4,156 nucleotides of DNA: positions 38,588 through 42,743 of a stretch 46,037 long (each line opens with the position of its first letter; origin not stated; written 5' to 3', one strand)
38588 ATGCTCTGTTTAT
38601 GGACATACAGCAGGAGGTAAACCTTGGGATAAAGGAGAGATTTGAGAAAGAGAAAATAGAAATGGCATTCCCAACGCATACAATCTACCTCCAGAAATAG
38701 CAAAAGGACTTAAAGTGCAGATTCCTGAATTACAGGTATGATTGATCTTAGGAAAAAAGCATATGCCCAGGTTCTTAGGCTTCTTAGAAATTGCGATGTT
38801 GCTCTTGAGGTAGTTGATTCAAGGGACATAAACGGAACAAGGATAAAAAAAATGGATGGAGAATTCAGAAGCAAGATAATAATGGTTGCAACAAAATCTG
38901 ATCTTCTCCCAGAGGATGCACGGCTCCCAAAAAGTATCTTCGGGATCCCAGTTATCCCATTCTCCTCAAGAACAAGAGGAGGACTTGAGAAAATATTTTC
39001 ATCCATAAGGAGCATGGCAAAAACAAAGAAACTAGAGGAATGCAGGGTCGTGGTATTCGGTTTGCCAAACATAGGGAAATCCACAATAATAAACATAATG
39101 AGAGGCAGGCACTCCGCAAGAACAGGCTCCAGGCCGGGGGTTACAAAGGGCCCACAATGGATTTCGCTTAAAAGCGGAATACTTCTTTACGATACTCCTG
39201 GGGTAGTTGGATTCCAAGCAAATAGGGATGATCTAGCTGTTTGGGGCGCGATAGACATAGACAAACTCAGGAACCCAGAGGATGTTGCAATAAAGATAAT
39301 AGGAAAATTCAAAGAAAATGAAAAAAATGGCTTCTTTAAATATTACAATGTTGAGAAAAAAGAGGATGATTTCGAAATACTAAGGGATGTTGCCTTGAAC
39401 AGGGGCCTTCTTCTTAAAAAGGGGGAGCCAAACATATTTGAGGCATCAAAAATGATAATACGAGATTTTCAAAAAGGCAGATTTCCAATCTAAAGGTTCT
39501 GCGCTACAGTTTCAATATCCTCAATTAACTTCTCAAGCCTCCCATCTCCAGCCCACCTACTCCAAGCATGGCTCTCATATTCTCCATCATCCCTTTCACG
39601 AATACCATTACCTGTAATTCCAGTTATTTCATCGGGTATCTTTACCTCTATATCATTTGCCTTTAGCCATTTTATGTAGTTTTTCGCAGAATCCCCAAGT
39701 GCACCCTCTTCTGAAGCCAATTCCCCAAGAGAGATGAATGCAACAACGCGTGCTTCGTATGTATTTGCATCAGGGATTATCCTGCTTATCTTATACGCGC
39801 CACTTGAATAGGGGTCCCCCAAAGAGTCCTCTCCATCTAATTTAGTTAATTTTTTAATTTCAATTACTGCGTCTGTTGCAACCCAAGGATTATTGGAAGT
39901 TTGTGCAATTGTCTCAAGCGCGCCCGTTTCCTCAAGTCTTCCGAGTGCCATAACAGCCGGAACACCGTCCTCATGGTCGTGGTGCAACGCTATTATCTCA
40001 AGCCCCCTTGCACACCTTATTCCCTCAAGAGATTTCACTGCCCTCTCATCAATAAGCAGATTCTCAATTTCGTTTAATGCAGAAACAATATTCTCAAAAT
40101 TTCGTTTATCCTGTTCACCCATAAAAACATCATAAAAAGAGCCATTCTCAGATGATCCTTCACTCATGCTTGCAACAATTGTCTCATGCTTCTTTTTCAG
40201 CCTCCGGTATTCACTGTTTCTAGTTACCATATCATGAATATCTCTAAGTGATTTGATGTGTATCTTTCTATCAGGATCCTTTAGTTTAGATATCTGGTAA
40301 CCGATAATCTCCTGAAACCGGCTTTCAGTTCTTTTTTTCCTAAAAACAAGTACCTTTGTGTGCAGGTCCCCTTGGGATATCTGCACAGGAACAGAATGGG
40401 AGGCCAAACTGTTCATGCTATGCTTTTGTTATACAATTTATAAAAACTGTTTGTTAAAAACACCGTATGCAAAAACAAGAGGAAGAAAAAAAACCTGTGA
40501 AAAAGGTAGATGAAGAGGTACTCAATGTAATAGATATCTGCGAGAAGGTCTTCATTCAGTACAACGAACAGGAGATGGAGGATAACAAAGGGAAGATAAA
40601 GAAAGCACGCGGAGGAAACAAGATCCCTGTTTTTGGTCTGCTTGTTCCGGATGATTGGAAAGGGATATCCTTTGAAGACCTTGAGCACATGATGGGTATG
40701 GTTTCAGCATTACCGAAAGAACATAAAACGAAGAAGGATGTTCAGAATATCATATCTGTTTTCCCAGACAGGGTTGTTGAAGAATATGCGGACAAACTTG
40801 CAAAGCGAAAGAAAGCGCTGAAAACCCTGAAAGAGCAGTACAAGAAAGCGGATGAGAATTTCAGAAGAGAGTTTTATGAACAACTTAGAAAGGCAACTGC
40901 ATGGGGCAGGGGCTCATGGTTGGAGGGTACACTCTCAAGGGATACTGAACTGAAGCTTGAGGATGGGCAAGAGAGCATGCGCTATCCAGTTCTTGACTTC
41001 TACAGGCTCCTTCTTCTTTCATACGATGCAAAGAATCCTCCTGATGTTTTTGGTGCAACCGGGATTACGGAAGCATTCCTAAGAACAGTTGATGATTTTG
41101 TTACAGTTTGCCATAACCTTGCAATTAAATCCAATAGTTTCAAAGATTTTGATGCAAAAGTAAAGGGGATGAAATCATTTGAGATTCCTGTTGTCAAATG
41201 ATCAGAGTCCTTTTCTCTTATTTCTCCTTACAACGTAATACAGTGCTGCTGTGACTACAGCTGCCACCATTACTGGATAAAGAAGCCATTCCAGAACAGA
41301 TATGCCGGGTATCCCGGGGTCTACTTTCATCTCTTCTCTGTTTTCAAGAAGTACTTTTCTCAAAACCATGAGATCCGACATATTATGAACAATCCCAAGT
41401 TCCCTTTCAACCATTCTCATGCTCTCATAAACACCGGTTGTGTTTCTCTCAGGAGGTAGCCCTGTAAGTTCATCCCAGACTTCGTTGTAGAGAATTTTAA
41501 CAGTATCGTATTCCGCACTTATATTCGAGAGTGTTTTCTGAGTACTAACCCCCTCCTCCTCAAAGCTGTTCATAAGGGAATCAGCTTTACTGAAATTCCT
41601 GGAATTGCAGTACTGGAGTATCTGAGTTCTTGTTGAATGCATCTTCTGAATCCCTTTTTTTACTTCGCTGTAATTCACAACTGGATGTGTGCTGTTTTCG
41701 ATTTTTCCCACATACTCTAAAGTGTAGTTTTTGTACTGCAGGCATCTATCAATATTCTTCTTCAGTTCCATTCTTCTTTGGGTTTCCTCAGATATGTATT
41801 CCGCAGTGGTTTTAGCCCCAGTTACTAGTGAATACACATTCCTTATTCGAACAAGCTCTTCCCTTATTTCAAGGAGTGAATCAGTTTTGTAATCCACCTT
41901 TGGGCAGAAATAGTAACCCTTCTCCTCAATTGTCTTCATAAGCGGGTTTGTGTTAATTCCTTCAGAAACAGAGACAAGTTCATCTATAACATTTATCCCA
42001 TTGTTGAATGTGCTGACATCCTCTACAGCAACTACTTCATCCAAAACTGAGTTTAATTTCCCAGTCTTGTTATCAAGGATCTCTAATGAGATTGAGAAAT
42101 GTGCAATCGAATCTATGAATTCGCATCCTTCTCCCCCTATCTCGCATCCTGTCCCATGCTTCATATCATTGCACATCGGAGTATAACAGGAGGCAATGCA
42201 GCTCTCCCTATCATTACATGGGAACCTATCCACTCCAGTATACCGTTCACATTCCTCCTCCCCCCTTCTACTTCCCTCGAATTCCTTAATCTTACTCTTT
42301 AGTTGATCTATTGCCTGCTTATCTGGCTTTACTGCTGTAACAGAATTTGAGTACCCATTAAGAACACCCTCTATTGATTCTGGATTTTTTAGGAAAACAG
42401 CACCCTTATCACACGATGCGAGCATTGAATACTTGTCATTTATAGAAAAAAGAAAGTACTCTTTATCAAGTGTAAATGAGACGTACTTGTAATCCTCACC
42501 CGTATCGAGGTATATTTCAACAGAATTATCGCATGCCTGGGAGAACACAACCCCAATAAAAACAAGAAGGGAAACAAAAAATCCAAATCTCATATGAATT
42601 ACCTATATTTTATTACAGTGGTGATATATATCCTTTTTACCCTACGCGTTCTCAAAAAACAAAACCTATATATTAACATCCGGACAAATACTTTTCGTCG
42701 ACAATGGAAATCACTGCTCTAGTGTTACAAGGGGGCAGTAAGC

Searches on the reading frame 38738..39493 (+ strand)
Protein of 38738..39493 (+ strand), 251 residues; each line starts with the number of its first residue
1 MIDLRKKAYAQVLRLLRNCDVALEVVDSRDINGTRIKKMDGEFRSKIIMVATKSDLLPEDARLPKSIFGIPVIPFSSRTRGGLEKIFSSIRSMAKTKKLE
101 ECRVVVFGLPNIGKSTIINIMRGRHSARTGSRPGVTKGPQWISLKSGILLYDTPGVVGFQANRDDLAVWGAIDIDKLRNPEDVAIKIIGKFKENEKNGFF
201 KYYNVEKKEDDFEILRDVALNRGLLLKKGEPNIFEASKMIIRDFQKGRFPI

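Call 48: search_protein_families(library=pfam, proteins=[window:38738-39493:+], max_evalue=0.001)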
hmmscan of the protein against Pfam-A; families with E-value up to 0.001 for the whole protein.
window:38738-39493:+ (251 aa): 3 families
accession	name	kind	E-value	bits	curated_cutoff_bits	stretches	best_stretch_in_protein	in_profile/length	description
PF01926.29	MMR_HSR1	-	3.1e-15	56.7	21.9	1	103-161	1-60/113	50S ribosome-binding GTPase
PF02421.24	FeoB_N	-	9.8e-08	32.1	27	1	103-166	2-67/156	Ferrous iron transport protein B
PF03193.22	RsgA_GTPase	-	1.3e-05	25.5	30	1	46-160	55-172/174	RsgA GTPase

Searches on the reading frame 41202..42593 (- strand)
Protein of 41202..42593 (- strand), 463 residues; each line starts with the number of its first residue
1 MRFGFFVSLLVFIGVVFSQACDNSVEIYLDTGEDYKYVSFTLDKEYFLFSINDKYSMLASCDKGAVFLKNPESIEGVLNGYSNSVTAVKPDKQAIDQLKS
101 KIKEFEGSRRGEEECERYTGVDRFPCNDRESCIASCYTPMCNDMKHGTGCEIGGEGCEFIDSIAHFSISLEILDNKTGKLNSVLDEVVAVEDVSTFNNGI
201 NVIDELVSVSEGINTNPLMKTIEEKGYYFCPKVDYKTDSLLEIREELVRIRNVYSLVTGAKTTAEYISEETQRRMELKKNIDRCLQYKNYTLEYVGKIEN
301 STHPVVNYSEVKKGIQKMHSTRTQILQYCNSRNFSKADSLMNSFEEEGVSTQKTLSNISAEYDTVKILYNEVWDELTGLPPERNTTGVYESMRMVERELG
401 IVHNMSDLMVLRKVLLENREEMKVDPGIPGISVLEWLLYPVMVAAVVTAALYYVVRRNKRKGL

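Call 48: search_protein_families(library=pfam, proteins=[window:41202-42593:-], max_evalue=0.001)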
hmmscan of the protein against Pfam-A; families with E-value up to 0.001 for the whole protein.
window:41202-42593:- (463 aa): 1 family
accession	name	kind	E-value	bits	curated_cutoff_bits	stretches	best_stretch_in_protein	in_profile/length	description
PF12729.13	4HB_MCP_1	-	0.00023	21.2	27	1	266-359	69-160/181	Four helix bundle sensory module for signal transduction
